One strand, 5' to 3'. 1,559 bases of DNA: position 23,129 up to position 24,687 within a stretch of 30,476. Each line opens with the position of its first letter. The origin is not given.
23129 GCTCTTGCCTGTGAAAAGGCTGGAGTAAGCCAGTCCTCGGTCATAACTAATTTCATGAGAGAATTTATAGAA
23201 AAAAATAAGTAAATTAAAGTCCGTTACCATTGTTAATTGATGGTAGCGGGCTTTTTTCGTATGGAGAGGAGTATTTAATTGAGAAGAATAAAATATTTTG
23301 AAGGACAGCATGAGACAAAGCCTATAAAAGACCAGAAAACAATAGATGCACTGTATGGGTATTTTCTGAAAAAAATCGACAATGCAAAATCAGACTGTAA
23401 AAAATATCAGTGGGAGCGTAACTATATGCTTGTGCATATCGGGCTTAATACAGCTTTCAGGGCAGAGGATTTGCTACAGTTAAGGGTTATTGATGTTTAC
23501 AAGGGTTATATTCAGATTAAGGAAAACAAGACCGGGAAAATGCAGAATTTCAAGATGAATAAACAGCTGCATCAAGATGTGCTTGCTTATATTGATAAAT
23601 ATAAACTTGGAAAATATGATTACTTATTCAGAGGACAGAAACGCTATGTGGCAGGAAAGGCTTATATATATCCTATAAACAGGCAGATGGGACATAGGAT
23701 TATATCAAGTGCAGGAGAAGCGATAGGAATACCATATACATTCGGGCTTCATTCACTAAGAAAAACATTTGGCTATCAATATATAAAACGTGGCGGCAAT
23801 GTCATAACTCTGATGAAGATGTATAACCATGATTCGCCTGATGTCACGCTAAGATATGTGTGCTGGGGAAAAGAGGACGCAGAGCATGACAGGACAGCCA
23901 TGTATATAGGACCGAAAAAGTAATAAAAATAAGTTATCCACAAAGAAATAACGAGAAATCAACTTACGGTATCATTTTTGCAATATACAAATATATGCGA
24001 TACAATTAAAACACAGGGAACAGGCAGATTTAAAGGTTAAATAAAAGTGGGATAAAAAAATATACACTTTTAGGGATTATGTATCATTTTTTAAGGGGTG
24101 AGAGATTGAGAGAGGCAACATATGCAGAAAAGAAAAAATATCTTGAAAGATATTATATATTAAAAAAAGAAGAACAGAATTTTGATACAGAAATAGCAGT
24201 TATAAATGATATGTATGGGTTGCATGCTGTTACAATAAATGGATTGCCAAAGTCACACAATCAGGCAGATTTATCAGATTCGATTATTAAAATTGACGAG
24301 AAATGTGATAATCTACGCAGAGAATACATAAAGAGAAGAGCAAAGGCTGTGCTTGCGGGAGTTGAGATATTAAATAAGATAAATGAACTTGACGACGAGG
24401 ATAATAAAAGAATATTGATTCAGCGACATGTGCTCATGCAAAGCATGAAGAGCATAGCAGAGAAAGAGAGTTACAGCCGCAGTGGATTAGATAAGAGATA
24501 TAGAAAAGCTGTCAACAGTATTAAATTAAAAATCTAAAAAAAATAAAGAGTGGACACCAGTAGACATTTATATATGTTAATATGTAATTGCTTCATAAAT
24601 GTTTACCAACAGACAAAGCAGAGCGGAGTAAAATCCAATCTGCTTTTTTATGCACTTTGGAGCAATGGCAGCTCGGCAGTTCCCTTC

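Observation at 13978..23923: One small phage carries both a chromosomal-integration kit and a plasmid-maintenance-like kit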

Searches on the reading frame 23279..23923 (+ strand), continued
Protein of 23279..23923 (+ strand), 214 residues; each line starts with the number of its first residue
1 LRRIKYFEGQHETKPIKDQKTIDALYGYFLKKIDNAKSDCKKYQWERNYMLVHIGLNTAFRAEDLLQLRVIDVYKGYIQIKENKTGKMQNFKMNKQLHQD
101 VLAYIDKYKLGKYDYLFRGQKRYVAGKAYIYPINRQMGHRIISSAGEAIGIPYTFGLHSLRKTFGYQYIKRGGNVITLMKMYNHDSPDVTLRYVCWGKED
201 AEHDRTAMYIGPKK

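Call 86: find_encoding_contigs(protein=P0260, flank=10000, max_places=2)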
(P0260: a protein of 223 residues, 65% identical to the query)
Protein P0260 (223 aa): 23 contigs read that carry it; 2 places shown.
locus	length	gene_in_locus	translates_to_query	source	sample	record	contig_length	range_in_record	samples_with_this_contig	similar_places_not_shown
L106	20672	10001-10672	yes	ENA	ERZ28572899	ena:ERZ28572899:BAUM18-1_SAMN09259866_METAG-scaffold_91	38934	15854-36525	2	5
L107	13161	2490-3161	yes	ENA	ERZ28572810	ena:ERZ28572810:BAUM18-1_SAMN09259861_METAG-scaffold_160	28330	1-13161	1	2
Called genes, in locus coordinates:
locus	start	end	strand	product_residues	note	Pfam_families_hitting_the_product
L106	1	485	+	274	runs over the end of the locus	PF02673:BacA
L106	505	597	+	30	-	-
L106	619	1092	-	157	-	PF12900:Pyridox_ox_2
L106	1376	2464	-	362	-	PF14659:Phage_int_SAM_3, PF22022:Phage_int_M (weak), PF00589:Phage_integrase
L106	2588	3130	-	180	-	-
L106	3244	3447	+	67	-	PF13560:HTH_31 (weak), PF01381:HTH_3, PF12844:HTH_19 (weak), PF13443:HTH_26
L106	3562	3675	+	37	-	-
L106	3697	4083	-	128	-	PF12844:HTH_19, PF01381:HTH_3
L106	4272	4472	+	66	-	-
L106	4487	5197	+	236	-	PF10543:ORF6N, PF10552:ORF6C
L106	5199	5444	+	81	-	-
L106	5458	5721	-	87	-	-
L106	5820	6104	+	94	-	-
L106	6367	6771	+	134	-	PF14058:PcfK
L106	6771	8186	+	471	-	PF14284:PcfJ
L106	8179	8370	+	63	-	-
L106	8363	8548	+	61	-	-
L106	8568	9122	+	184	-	PF04011:LemA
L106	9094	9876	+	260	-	-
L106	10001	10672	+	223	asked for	PF00589:Phage_integrase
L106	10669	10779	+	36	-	-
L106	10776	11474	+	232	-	-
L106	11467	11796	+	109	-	-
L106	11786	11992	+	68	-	-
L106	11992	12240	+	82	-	-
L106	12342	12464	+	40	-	-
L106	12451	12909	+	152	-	-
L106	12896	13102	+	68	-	-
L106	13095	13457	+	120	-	-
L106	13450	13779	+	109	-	-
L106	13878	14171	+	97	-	-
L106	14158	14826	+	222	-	PF13730:HTH_36 (weak)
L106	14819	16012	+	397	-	PF20720:nSTAND3 (faint), PF03796:DnaB_C, PF12775:AAA_7 (weak), PF13481:AAA_25 (weak)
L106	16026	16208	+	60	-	-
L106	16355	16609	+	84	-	-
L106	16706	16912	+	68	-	-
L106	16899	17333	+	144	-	-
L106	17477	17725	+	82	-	-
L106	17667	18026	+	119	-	PF01844:HNH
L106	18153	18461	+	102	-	PF05119:Terminase_4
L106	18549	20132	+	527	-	PF03354:TerL_ATPase, PF20441:TerL_nuclease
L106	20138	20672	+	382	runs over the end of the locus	PF04860:Phage_portal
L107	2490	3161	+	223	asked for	PF00589:Phage_integrase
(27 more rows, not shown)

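Call 91: predict_structure(alignment_id=A5)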
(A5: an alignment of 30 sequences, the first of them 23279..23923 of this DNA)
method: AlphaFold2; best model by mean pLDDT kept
length: 214 residues; sequences in the alignment: 30
mean_pLDDT: 78.9   pTM: 0.77
mean pLDDT of the five models: 78.9, 78.5, 76.9, 75.5, 75.1
residues with pLDDT >= 90: 60; 70-90: 110; 50-70: 17; < 50: 27
segments of 3 or more residues with pLDDT < 50: 1-10, 198-209, 211-214
pLDDT, mean of each block of 10 residues (from residue 1): 35 81 95 92 92 89 85 89 79 90 92 82 53 81 92 85 88 83 83 66 38 45
secondary structure, 60 per line:
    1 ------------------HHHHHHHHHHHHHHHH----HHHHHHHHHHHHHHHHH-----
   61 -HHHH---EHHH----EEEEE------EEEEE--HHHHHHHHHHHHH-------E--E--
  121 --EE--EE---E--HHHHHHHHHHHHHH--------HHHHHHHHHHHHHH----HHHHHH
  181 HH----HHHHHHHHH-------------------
elements in order: H19-34 H39-55 H62-65 E77-81 E88-92 H95-107 H135-148 H157-170 H175-182 H187-195

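Call 93: fold_search(model_id=the predicted structure, library=pdb)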
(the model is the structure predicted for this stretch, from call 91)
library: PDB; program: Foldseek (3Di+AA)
matches with E <= 10: 220; with E <= 0.001: 75
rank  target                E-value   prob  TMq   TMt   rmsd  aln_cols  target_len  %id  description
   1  5jjv_A                9.7e-08  1.00  0.60  0.38   4.4       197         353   22  Crystal structure of XerH site-specific recombinase bound to palindromic difH substrate: post-cleavage complex (released 2016-12-28)
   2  5jjv_B                2.6e-07  1.00  0.61  0.39   4.7       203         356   23  Crystal structure of XerH site-specific recombinase bound to palindromic difH substrate: post-cleavage complex (released 2016-12-28)
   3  5hxy_D                3.0e-07  1.00  0.60  0.48   4.9       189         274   20  Crystal structure of XerA recombinase (released 2017-02-01)
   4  5hxy_A                5.4e-07  1.00  0.59  0.47   5.4       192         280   21  Crystal structure of XerA recombinase (released 2017-02-01)
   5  2a3v_B                5.7e-07  1.00  0.61  0.42   7.2       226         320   16  Structural basis for broad DNA-specificity in integron recombination (released 2006-05-02)
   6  5jk0_A                5.7e-07  1.00  0.56  0.37   5.9       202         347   20  Crystal structure of XerH site-specific recombinase bound to difH substrate: pre-cleavage complex (released 2016-12-28)
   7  5hxy_C                6.1e-07  1.00  0.59  0.47   5.1       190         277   20  Crystal structure of XerA recombinase (released 2017-02-01)
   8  1pvp_B                7.6e-07  1.00  0.60  0.43   5.1       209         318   18  BASIS FOR A SWITCH IN SUBSTRATE SPECIFICITY: CRYSTAL STRUCTURE OF SELECTED VARIANT OF CRE SITE-SPECIFIC RECOMBINASE, A (released 2004-02-17)
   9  2a3v_C                8.1e-07  1.00  0.57  0.40   5.5       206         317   16  Structural basis for broad DNA-specificity in integron recombination (released 2006-05-02)
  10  5u91_F                8.1e-07  1.00  0.64  0.45   4.8       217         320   17  Crystal structure of Tre/loxLTR complex (released 2017-07-26)
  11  2a3v_A                1.0e-06  1.00  0.56  0.40   5.3       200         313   16  Structural basis for broad DNA-specificity in integron recombination (released 2006-05-02)
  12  5jk0_B                1.4e-06  1.00  0.55  0.36   6.1       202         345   19  Crystal structure of XerH site-specific recombinase bound to difH substrate: pre-cleavage complex (released 2016-12-28)
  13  5jk0_C                1.6e-06  1.00  0.56  0.37   4.8       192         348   22  Crystal structure of XerH site-specific recombinase bound to difH substrate: pre-cleavage complex (released 2016-12-28)
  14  5jk0_D                1.7e-06  1.00  0.50  0.33   5.8       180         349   20  Crystal structure of XerH site-specific recombinase bound to difH substrate: pre-cleavage complex (released 2016-12-28)
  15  5hxy_B                1.9e-06  1.00  0.59  0.47   4.9       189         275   20  Crystal structure of XerA recombinase (released 2017-02-01)
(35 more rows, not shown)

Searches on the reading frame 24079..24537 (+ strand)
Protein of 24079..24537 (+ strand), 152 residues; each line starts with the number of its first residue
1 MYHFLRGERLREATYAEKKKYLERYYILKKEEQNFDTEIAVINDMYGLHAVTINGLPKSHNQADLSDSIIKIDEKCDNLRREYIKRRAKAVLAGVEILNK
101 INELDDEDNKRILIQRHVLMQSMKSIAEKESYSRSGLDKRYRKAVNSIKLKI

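Call 6: search_protein_families(library=pfam, proteins=[window:24079-24537:+], max_evalue=0.01)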
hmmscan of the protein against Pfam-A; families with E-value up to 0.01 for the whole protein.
window:24079-24537:+ (152 aa): 0 families

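Call 7: search_protein_families(library=phrogs, proteins=[window:24079-24537:+], max_evalue=0.001)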
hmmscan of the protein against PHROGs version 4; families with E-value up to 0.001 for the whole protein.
window:24079-24537:+ (152 aa): 3 families
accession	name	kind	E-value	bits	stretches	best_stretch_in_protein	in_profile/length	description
phrog_36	-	transcription regulation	1.7e-08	35.3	1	9-151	47-186/220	transcriptional regulator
phrog_13609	-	unknown function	0.00015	22.6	1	44-139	9-99/207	-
phrog_4972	-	unknown function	0.00094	19.1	0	43-139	302-393/501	-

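Call 55: search_protein_families(library=ncbifam, proteins=[window:24079-24537:+], max_evalue=0.01)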
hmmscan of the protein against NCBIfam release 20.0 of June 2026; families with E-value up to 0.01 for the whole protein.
window:24079-24537:+ (152 aa): 0 families
